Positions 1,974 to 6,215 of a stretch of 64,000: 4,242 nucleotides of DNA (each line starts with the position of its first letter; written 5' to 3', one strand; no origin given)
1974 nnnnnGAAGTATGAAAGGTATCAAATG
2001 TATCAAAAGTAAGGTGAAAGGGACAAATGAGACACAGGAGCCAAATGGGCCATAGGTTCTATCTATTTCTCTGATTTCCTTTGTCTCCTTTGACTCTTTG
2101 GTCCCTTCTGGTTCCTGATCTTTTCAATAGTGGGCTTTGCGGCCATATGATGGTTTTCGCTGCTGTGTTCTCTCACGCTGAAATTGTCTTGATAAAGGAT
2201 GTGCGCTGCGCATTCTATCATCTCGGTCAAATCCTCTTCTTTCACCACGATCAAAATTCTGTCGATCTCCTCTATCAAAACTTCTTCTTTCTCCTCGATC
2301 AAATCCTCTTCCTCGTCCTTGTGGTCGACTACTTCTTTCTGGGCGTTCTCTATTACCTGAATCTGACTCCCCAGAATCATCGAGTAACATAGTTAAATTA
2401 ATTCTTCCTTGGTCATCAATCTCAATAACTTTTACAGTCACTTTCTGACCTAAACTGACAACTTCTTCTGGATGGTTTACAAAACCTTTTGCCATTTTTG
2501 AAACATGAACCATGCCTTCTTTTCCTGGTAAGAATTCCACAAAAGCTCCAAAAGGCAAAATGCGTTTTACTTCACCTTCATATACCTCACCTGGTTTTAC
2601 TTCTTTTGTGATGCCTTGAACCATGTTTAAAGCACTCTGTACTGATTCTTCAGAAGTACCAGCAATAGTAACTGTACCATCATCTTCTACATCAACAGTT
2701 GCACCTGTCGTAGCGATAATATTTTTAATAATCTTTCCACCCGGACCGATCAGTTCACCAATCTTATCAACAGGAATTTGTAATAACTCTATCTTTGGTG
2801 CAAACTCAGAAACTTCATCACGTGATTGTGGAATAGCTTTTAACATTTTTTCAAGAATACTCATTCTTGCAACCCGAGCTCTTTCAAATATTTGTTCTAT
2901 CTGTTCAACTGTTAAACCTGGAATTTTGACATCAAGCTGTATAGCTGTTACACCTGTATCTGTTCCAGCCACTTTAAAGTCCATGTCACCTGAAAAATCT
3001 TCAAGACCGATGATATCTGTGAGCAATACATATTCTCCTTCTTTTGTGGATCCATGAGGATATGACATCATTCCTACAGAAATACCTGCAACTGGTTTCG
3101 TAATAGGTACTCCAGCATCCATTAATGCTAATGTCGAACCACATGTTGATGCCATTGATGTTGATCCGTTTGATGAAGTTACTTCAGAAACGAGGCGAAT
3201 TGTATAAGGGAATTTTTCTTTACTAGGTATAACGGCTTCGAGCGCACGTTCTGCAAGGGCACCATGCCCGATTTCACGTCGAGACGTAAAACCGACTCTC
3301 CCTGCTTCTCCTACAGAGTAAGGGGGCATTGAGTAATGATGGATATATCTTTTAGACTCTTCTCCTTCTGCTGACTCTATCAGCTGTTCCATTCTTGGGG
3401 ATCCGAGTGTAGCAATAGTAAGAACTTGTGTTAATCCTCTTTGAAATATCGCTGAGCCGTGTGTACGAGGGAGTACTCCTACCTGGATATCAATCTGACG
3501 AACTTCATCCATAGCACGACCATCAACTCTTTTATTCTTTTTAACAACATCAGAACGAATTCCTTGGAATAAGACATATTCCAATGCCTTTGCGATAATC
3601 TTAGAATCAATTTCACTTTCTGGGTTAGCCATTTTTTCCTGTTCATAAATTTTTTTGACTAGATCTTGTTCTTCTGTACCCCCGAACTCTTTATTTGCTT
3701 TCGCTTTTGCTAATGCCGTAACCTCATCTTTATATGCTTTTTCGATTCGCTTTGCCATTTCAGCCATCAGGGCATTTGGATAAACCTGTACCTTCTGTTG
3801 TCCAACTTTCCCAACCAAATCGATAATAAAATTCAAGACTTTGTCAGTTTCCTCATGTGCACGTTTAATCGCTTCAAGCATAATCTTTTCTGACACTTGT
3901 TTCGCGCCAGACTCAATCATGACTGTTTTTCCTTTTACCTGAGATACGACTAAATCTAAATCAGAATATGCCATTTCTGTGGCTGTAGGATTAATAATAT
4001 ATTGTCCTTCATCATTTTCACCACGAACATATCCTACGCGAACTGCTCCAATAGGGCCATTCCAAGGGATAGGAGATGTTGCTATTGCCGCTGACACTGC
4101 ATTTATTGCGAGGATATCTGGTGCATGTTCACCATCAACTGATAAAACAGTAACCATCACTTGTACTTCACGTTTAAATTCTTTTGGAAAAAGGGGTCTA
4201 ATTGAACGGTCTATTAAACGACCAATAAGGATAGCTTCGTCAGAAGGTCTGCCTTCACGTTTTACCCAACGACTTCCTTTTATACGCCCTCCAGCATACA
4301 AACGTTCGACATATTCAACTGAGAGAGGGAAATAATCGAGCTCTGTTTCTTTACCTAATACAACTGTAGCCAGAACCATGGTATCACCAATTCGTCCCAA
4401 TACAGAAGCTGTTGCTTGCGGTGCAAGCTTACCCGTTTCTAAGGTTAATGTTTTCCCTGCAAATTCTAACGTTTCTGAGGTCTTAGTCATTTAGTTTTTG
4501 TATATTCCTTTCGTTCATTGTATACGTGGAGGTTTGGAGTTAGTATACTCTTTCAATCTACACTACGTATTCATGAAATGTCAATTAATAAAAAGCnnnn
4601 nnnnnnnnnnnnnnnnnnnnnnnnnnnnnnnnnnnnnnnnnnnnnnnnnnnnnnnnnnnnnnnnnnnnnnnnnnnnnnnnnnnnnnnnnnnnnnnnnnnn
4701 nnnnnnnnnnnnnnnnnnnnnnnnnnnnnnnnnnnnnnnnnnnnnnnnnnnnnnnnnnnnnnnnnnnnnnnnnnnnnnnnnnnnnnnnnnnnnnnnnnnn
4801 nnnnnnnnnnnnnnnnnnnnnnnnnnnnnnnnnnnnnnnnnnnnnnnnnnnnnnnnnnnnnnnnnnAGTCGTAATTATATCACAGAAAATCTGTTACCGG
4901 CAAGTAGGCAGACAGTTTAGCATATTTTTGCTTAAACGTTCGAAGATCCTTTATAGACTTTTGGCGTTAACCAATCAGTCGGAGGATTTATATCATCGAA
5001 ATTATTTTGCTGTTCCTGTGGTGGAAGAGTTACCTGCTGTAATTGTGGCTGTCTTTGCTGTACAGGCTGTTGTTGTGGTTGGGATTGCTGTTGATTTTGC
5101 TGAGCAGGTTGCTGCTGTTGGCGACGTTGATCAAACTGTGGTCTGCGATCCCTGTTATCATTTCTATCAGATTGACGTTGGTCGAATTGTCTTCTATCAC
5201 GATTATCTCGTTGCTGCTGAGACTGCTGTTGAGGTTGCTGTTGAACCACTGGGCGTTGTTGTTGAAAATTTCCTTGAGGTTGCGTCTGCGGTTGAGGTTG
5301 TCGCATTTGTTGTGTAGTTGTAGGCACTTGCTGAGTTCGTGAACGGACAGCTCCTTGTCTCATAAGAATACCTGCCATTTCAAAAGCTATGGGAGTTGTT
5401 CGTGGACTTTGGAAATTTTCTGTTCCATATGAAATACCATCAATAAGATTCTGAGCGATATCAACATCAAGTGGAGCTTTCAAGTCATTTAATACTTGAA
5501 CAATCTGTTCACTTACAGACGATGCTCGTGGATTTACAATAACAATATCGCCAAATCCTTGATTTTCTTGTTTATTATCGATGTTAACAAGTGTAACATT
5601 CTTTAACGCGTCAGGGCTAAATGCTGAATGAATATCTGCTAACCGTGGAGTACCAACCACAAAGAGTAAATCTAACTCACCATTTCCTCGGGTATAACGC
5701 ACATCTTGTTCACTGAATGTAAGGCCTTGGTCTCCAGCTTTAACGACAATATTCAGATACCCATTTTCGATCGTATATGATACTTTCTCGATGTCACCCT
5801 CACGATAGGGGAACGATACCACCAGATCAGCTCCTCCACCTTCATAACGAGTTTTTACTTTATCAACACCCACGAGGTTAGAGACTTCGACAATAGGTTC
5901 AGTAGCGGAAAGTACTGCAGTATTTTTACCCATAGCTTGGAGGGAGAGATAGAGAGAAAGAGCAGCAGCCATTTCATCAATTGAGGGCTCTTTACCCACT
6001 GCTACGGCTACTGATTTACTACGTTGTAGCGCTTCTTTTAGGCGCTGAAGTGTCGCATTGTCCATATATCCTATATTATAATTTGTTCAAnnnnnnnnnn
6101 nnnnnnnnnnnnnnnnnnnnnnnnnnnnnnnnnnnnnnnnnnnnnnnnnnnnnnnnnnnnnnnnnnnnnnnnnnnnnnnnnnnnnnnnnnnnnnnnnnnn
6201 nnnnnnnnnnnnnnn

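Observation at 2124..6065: Arginine-rich RG/RD-repeat and Q-rich disordered tails on two RNA-decay proteins in an RNA-turnover gene cluster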

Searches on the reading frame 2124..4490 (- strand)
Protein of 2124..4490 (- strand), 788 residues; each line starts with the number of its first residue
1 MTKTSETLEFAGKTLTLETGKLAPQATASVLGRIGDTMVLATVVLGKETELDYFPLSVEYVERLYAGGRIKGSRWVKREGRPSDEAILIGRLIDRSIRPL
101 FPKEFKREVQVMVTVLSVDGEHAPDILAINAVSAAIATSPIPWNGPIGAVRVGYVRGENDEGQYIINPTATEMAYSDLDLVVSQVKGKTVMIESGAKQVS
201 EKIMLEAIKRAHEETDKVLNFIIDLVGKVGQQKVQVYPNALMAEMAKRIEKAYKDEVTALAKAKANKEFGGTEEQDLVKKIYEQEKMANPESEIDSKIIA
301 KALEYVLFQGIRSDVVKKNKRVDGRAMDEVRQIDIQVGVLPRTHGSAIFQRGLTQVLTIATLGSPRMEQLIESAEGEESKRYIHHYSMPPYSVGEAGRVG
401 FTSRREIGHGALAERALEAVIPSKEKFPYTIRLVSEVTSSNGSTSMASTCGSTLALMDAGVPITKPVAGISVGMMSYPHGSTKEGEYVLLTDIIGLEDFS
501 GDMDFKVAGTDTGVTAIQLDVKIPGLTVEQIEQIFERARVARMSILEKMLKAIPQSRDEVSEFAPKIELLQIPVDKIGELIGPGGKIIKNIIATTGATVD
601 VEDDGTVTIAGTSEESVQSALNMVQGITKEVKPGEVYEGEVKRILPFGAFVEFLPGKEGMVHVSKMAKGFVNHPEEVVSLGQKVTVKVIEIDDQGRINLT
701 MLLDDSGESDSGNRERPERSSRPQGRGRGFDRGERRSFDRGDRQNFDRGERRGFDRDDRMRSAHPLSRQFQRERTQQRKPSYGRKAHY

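Call 3: search_protein_families(library=pfam, proteins=[window:2124-4490:-])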
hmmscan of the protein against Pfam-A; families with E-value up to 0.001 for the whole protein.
window:2124-4490:- (788 aa): 6 families
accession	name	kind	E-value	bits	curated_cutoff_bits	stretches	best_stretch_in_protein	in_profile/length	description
PF01138.27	RNase_PH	-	1.5e-58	197.3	25.5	2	13-142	3-130/130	3' exoribonuclease family, domain 1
PF00575.29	S1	-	8.4e-18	65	22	1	631-701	2-73/74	S1 RNA binding domain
PF03725.20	RNase_PH_C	-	3.2e-17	62.7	20.8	1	145-213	1-66/67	3' exoribonuclease family, domain 2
PF00013.35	KH_1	-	7.4e-14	51.7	21.5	1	570-625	4-65/66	KH domain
PF23459.1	S1_RRP5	-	1e-06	29.7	27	1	631-694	1-64/72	RRP5 S1 domain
PF22675.2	KH-I_KHDC4-BBP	-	0.0002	21.6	30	1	577-618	8-49/76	KHDC4/BBP-like, KH-domain type I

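Call 6: search_protein_families(library=ncbifam, proteins=[window:2124-4490:-], max_evalue=1)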
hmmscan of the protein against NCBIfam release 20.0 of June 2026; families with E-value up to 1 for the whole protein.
window:2124-4490:- (788 aa): 42 families (the best 25 are shown)
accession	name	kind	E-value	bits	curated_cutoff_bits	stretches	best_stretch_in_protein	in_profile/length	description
NF008805.1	PRK11824.1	equivalog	3.2e-264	878.5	471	1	7-701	3-680/683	polyribonucleotide nucleotidyltransferase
TIGR03591.1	polynuc_phos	equivalog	1.1e-262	873.5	525.05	1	10-701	2-686/689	polyribonucleotide nucleotidyltransferase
TIGR02696.1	pppGpp_PNP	exception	1.3e-189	632.1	1106.75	1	9-699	13-718/720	guanosine pentaphosphate synthetase I/polyribonucleotide nucleotidyltransferase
TIGR02065.1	ECX1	equivalog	2e-29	102.6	318.7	2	315-539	3-212/230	exosome complex exonuclease Rrp41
NF005208.0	PRK06676.1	equivalog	1.4e-22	80.3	368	1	625-707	270-353/391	30S ribosomal protein S1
NF010379.0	PRK13806.1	equivalog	1.2e-18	67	648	1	627-695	196-264/491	30S ribosomal protein S1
NF000907.0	PRK00087.1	equivalog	9.1e-18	63.8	624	1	627-699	557-630/671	bifunctional 4-hydroxy-3-methylbut-2-enyl diphosphate reductase/30S ribosomal protein S1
NF005973.0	PRK08059.1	equivalog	1e-16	61.2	148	1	629-725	3-97/123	S1 domain-containing post-transcriptional regulator GSP13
NF040579.1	S1_dom_CvfD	subfamily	1.5e-16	60.6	117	1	632-718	2-89/113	CvfD/Ygs/GSP13 family RNA-binding post-transcriptional regulator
NF006363.0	PRK08582.1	equivalog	4e-16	59.4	171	1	634-720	6-91/140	S1 domain-containing RNA-binding protein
NF004952.0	PRK06299.1-2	equivalog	3.4e-15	55.4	524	1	627-701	212-286/580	30S ribosomal protein S1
NF005911.0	PRK07899.1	equivalog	2e-14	53.2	691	1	628-701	288-362/486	30S ribosomal protein S1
NF004955.0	PRK06299.1-5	equivalog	4.3e-14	51.6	878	1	625-701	190-266/566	30S ribosomal protein S1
TIGR00717.1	rpsA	equivalog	4.7e-14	51.8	577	1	627-699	181-253/516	30S ribosomal protein S1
NF004473.0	PRK05807.1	equivalog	5.5e-14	52.7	178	1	632-701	4-72/136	S1 domain-containing RNA-binding protein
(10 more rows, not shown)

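Call 10: find_homologous_proteins(query=window:2124-4490:-, max_evalue=1e-100)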
Query window:2124-4490:- (788 aa): 8000 proteins with E <= 1e-100 among 8000 candidates; the best 120 are listed.
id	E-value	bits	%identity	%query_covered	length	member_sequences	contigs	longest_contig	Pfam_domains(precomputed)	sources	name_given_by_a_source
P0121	0.0e+0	1723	100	100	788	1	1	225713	PF00013.36,PF03725.21,PF00575.30,PF23459.2,PF01138.28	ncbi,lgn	-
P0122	0.0e+0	1395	82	100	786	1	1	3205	PF00013.36,PF03725.21,PF00575.30,PF23459.2,PF01138.28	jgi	jgi:polyribonucleotide nucleotidyltransferase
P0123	0.0e+0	1342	78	100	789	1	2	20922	PF00013.36,PF03725.21,PF00575.30,PF23459.2,PF01138.28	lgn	-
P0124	0.0e+0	1330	78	100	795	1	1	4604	PF00013.36,PF03725.21,PF00575.30,PF01138.28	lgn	-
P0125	0.0e+0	1321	77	100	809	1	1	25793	PF00013.36,PF03725.21,PF22675.3,PF00575.30,PF01138.28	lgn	-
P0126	0.0e+0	1319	77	100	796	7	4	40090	PF00013.36,PF03725.21,PF00575.30,PF03726.20,PF01138.28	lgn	-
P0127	0.0e+0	1313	77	100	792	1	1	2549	PF00013.36,PF03725.21,PF00575.30,PF23459.2,PF01138.28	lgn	-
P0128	0.0e+0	1308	77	100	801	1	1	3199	PF00013.36,PF03725.21,PF00575.30,PF01138.28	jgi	jgi:polyribonucleotide nucleotidyltransferase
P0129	0.0e+0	1297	76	100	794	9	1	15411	PF00013.36,PF03725.21,PF00575.30,PF01138.28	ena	-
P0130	0.0e+0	1281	75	100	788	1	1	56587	PF00013.36,PF03725.21,PF00575.30,PF23459.2,PF01138.28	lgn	-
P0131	0.0e+0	1274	74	100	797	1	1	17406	PF00013.36,PF03725.21,PF00575.30,PF01138.28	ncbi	-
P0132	0.0e+0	1268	74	100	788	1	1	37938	PF00013.36,PF03725.21,PF00575.30,PF01138.28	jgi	jgi:polyribonucleotide nucleotidyltransferase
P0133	0.0e+0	1257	73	100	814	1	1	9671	PF00013.36,PF03725.21,PF00575.30,PF23459.2,PF01138.28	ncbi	-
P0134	0.0e+0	1231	71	100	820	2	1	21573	PF00013.36,PF03725.21,PF00575.30,PF01138.28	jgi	jgi:polyribonucleotide nucleotidyltransferase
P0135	0.0e+0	1177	72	99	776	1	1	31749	PF00013.36,PF03725.21,PF00575.30,PF23459.2,PF01138.28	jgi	jgi:polyribonucleotide nucleotidyltransferase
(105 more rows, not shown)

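Call 56: predict_structure(alignment_id=A5)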
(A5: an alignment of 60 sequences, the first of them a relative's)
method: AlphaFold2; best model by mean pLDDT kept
length: 788 residues; sequences in the alignment: 60
mean_pLDDT: 82.1   pTM: 0.77
mean pLDDT of the five models: 82.1, 82.1, 79.1, 78.1, 77.8
residues with pLDDT >= 90: 344; 70-90: 304; 50-70: 49; < 50: 91
segments of 3 or more residues with pLDDT < 50: 66-77, 373-376, 706-764, 778-788
pLDDT, mean of each block of 10 residues (from residue 1): 86 92 90 93 90 83 53 42 81 92 90 89 93 96 95 88 92 92 95 92 96 96 93 89 91 92 75 87 89 85 90 92 89 93 92 91 68 51 84 69 80 92 88 89 88 96 95 91 91 67 92 95 92 96 96 92 88 88 87 88 86 89 87 88 90 85 85 85 90 86 59 38 35 33 34 33 54 60 36
secondary structure, 60 per line:
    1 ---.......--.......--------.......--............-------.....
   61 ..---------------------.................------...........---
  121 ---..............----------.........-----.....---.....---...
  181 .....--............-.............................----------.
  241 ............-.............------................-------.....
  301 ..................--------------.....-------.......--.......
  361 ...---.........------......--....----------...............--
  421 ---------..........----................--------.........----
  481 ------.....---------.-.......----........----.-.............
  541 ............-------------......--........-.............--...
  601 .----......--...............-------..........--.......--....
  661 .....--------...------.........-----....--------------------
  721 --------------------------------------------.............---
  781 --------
elements in order (helices of 4 or more, strands of 3 or more residues): E4-10 E13-19 E28-34 E37-48 E56-62 H84-100 E107-117 H124-137 E148-156 E162-166 H170-174 E178-185 E188-199 H201-229 H240-252 H254-266 H273-288 H296-318 E333-337 E345-351 E354-363 H367-375 E382-387 H390-393 H404-418 E430-439 H444-459 E468-476 E487-491 E503-509 E514-521 H528-552 E566-571 H574-581 H583-595 E598-601 E606-611 H614-628 E636-645 E648-654 E657-662 E683-691 E697-700 H765-777

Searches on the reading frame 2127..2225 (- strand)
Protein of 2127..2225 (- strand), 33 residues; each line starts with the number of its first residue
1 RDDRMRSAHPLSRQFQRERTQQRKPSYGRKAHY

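Call 35: search_protein_representatives(alignment_id=A2)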
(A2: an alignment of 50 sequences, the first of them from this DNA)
Query: 50 sequences, 37 profile positions. Proteins with E-value up to 0.001 (for the whole library): 11; up to 1e-10: 0; up to 1e-30: 0. The best 11 are listed.
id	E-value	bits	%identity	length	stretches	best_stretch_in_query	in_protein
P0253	1.4e-09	53.9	-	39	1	2-37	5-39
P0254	2.0e-09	53.4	-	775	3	7-23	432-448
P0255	1.6e-06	44.2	-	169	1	2-37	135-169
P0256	1.8e-06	43.9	-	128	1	2-33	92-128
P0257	1.9e-06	43.9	-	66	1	2-36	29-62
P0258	2.8e-06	43.4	-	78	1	6-37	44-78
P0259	1.6e-05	40.9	-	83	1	2-33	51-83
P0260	3.4e-05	39.9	-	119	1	3-37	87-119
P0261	4.1e-05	39.6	-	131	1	2-33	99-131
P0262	2.8e-04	37.0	-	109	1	3-31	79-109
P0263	9.0e-04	35.3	-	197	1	4-33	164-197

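Call 84: search_solved_structures(query=A2, max_evalue=10, show_alignments=3)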
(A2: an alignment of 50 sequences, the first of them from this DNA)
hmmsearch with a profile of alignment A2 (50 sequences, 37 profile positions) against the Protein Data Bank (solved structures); distinct sequences matched with E-value up to 10: 0.

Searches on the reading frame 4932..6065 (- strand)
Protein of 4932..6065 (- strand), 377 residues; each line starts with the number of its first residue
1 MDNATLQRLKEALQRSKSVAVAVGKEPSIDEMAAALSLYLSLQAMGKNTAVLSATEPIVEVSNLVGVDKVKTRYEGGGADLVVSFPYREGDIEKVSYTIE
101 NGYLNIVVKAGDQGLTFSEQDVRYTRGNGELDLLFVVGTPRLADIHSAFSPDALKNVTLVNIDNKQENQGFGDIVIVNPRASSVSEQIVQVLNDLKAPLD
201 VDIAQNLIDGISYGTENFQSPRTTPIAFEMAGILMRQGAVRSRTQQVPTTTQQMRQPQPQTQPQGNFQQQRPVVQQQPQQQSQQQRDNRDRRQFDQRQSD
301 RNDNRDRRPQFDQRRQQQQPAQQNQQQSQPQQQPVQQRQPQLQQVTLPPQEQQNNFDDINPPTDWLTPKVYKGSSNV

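Call 3: search_protein_families(library=pfam, proteins=[window:4932-6065:-])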
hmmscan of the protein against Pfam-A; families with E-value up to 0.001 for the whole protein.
window:4932-6065:- (377 aa): 0 families

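Call 5: search_protein_families(library=pfam, proteins=[window:4932-6065:-], max_evalue=10)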
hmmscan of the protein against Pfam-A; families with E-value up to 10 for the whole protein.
window:4932-6065:- (377 aa): 2 families
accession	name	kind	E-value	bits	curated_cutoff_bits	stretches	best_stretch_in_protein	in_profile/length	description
PF01368.27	DHH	-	0.0039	17.9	28.1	1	19-209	2-123/125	DHH family, N-terminal domain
PF06459.17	RR_TM4-6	-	8.2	6.6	25.1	0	253-335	72-147/277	Ryanodine Receptor TM 4-6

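Call 6: search_protein_families(library=ncbifam, proteins=[window:4932-6065:-], max_evalue=1)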
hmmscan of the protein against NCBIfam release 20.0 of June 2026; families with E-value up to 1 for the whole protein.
window:4932-6065:- (377 aa): 5 families
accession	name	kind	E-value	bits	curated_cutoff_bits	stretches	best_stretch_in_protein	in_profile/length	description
TIGR01628.1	PABP-1234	subfamily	0.014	14.6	497.1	1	160-354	317-513/595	polyadenylate binding protein, human types 1, 2, 3, 4 family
NF043060.1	MAP_0585_fam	equivalog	0.095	12.7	170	1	243-358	72-194/319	MAP_0585 family protein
NF008082.0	PRK10819.1-3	equivalog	0.23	11.2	265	1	219-344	41-162/242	TonB system transport protein TonB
TIGR00585.2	mutl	equivalog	0.43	9.4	180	1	247-340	342-439/555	DNA mismatch repair endonuclease MutL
NF005942.0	PRK07994.1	equivalog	0.53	9.2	613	1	223-349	343-471/655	DNA polymerase III subunit gamma/tau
